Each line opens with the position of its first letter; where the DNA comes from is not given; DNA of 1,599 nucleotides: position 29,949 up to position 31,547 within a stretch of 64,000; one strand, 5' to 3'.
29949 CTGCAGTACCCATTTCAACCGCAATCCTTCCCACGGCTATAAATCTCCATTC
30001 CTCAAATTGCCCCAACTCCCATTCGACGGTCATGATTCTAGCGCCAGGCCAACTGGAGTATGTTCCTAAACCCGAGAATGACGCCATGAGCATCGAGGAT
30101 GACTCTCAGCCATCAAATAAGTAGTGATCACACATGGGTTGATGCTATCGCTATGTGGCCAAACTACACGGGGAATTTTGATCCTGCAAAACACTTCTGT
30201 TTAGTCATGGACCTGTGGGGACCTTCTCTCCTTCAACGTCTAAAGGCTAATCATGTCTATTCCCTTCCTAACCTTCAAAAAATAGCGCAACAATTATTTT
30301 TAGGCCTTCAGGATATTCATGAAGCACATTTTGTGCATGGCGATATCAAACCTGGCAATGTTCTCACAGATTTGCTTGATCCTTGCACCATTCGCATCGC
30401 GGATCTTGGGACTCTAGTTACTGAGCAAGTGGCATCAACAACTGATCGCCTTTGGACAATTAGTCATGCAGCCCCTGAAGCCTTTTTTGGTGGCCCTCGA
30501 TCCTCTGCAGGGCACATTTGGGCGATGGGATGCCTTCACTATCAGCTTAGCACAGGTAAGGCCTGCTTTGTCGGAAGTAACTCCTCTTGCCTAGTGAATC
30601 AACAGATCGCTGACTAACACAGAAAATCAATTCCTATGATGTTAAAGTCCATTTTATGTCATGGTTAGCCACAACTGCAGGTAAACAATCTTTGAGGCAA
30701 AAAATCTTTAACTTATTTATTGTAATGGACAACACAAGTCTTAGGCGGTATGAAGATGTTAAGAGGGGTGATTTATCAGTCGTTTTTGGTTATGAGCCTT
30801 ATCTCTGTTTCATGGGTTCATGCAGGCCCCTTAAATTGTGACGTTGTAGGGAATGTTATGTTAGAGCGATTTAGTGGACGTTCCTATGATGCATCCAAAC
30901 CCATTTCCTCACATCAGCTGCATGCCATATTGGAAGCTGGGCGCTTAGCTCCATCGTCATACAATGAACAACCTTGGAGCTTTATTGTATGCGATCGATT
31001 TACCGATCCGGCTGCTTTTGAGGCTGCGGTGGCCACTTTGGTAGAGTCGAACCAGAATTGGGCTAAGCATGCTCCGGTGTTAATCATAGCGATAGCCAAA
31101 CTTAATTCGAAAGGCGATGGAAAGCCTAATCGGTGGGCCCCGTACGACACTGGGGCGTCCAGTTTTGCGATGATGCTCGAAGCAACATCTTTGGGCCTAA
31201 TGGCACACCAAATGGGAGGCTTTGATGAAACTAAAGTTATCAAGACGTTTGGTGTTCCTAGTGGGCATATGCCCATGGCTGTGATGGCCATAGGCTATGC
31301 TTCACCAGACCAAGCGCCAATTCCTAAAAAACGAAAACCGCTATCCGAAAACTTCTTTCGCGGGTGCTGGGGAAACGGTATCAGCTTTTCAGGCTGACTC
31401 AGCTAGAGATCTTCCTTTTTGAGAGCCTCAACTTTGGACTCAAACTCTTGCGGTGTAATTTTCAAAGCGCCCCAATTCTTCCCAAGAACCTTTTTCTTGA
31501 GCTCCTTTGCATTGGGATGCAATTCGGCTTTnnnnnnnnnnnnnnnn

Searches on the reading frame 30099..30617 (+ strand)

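Call 15: search_protein_families(library=pfam, proteins=[window:30099-30617:+], max_evalue=0.0001)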
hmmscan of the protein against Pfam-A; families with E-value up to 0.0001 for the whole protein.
window:30099-30617:+ (172 aa): 2 families
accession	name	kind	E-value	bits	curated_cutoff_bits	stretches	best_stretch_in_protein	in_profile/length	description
PF00069.31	Pkinase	-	3.2e-21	76.3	31.7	1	25-169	65-209/263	Protein kinase domain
PF07714.23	PK_Tyr_Ser-Thr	-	3.7e-10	40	23.1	1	30-159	73-207/258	Protein tyrosine and serine/threonine kinase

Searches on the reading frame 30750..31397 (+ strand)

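Call 15: search_protein_families(library=pfam, proteins=[window:30750-31397:+], max_evalue=0.0001)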
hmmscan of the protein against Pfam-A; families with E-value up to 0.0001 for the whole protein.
window:30750-31397:+ (215 aa): 2 families
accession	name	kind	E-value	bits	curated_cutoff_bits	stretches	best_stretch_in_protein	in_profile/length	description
PF00881.29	Nitroreductase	-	3.9e-24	86.1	23.5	1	39-183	3-167/167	Nitroreductase family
PF14512.11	TM1586_NiRdase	-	4.2e-09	36.8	27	0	54-82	157-185/215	Putative TM nitroreductase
